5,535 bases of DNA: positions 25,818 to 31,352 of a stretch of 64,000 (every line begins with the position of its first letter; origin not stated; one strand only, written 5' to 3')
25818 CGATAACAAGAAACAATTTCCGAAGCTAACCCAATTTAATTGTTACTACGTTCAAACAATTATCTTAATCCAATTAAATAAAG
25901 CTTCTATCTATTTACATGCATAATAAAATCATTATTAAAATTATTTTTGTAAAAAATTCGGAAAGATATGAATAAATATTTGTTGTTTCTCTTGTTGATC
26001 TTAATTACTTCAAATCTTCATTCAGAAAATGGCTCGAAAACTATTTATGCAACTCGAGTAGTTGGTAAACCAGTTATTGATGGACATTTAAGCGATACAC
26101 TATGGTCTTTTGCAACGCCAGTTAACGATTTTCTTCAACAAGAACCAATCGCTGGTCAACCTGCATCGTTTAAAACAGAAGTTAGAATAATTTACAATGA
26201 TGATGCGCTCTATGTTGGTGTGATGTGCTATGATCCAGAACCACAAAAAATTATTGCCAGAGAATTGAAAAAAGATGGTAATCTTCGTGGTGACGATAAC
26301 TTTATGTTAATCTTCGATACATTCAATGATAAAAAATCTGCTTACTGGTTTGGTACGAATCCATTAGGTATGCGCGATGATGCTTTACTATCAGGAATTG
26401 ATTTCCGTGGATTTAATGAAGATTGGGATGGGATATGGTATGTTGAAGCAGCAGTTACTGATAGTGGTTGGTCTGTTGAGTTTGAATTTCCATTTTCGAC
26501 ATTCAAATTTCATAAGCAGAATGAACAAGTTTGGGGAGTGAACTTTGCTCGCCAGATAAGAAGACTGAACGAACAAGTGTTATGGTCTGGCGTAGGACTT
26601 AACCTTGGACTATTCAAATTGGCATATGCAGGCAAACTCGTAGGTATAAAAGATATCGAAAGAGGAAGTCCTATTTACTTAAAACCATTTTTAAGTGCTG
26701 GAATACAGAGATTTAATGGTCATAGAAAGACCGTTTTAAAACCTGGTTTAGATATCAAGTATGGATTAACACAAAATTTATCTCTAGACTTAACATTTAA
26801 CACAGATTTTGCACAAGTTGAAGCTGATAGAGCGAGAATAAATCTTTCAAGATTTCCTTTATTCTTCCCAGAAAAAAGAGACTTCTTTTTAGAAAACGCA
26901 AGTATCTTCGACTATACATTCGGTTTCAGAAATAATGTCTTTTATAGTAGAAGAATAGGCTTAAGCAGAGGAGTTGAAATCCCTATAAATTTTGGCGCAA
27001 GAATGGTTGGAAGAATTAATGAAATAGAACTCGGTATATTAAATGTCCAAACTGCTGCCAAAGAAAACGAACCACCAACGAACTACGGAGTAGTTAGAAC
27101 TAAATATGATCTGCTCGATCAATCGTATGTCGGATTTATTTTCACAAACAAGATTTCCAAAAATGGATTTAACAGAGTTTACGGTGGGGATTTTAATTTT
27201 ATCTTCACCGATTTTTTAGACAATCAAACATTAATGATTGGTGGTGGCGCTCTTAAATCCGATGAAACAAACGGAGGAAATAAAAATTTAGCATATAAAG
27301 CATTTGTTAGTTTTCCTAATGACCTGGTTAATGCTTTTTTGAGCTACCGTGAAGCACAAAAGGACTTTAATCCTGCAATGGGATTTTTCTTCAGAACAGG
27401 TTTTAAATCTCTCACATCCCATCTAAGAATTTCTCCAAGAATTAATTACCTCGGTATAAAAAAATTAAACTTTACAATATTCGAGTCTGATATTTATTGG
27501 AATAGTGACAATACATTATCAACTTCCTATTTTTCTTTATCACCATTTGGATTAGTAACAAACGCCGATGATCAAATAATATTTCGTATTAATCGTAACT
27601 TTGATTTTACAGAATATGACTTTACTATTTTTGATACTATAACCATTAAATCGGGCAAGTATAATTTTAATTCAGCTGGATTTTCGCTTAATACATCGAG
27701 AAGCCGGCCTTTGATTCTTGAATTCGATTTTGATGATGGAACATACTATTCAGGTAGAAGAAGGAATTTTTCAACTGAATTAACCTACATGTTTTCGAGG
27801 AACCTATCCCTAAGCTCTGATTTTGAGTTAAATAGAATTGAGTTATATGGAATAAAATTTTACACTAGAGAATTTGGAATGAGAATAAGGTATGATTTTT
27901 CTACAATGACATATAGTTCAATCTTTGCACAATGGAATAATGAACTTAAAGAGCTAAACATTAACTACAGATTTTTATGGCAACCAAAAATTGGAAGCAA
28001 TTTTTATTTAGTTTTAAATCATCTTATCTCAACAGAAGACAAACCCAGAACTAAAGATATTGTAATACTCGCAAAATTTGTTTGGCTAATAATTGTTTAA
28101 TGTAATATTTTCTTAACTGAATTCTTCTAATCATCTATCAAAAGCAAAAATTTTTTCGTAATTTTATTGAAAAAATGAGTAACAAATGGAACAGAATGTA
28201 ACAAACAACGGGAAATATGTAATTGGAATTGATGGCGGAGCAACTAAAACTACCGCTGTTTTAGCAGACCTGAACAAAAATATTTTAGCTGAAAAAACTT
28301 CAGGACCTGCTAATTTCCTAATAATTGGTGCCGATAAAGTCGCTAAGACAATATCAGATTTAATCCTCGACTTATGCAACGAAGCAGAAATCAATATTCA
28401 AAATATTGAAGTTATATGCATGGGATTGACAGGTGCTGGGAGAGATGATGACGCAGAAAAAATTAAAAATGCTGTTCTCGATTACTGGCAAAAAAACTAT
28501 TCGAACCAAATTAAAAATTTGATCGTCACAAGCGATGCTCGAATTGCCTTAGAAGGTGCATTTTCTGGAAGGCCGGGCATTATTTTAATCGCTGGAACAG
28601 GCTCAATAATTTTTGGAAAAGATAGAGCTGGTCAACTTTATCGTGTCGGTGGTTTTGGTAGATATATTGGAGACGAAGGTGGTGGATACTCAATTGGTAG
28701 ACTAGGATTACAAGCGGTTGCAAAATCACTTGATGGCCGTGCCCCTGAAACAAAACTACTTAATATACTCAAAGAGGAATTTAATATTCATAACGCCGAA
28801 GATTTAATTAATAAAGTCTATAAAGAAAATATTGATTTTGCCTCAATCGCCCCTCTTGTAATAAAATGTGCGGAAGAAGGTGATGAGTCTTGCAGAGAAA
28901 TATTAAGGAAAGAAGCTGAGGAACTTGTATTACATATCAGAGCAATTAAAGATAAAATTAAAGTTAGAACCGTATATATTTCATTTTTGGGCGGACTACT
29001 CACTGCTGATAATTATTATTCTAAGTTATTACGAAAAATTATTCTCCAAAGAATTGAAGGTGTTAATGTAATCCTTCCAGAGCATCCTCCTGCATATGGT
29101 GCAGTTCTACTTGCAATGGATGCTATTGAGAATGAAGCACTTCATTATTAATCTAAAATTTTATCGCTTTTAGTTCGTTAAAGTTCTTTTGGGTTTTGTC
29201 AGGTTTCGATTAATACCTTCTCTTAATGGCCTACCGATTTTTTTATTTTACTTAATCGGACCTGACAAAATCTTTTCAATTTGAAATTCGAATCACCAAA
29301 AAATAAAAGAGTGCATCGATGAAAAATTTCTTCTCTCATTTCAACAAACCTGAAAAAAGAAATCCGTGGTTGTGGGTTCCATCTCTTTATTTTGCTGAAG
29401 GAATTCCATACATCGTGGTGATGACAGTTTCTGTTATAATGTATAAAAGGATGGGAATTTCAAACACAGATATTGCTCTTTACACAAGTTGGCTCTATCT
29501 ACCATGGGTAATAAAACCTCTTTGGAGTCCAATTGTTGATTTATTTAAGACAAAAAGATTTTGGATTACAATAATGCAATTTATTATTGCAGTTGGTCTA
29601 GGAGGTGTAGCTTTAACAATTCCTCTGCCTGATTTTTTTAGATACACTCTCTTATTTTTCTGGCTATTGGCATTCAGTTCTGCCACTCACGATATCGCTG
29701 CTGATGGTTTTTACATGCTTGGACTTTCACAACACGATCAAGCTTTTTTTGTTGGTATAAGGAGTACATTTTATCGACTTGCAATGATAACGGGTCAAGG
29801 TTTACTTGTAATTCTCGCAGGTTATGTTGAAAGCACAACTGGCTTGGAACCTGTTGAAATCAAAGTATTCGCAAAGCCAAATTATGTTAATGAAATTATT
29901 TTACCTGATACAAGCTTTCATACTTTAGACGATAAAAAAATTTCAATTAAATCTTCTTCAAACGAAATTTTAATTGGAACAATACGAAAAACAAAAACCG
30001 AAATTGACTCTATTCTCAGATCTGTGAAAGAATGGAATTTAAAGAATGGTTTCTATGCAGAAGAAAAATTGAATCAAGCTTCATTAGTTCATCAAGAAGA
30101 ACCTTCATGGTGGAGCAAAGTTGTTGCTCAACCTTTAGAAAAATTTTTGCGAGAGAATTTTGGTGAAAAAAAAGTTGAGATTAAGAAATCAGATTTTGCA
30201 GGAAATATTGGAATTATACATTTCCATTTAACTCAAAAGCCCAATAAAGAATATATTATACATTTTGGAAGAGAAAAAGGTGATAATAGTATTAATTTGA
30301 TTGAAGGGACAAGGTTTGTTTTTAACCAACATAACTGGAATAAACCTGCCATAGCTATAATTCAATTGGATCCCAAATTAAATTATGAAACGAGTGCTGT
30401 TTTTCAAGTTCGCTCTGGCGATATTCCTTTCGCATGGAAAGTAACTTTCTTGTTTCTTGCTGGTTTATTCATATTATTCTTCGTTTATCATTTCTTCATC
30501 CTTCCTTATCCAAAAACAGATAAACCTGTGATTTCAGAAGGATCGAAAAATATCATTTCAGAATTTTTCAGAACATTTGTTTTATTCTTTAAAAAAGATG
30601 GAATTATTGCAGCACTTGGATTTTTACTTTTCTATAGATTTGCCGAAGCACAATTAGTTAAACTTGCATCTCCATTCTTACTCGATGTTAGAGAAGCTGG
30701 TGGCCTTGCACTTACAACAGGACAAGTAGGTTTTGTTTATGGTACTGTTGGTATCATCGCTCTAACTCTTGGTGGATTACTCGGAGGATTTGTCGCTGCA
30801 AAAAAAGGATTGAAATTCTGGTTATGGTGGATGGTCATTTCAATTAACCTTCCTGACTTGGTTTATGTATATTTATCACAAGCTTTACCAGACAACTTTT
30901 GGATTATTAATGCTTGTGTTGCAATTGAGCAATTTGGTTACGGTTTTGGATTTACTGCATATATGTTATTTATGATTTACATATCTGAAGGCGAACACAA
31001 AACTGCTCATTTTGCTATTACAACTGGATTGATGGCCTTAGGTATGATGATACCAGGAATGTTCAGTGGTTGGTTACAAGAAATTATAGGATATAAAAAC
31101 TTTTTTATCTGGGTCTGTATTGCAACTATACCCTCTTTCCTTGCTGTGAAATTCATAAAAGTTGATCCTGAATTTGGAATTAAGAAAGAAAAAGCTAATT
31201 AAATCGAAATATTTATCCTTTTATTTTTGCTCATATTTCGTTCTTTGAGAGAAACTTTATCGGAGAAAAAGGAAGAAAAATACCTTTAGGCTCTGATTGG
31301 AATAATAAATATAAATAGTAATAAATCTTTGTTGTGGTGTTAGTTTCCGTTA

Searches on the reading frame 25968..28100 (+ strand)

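Call 50: search_protein_families(library=pfam, proteins=[window:25968-28100:+], max_evalue=0.0001)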
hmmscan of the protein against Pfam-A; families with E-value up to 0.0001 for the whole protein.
window:25968-28100:+ (710 aa): 2 families
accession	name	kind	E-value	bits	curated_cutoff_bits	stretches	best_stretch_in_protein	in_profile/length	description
PF19313.5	DUF5916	-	7.6e-22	78.2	22.6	1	238-332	7-96/572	Domain of unknown function (DUF5916)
PF06452.16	CBM9_1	-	9.3e-07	29.3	23.4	1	37-193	1-146/185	Carbohydrate family 9 binding domain-like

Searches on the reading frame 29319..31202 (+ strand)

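Call 50: search_protein_families(library=pfam, proteins=[window:29319-31202:+], max_evalue=0.0001)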
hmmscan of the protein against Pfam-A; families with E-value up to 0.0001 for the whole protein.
window:29319-31202:+ (627 aa): 2 families
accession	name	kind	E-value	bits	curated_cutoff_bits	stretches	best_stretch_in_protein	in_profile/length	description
PF07690.21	MFS_1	-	1.6e-10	40.9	33.4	1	371-552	148-319/347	Major Facilitator Superfamily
PF03092.22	BT1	-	3.3e-06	26.5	22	1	31-139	6-118/432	BT1 family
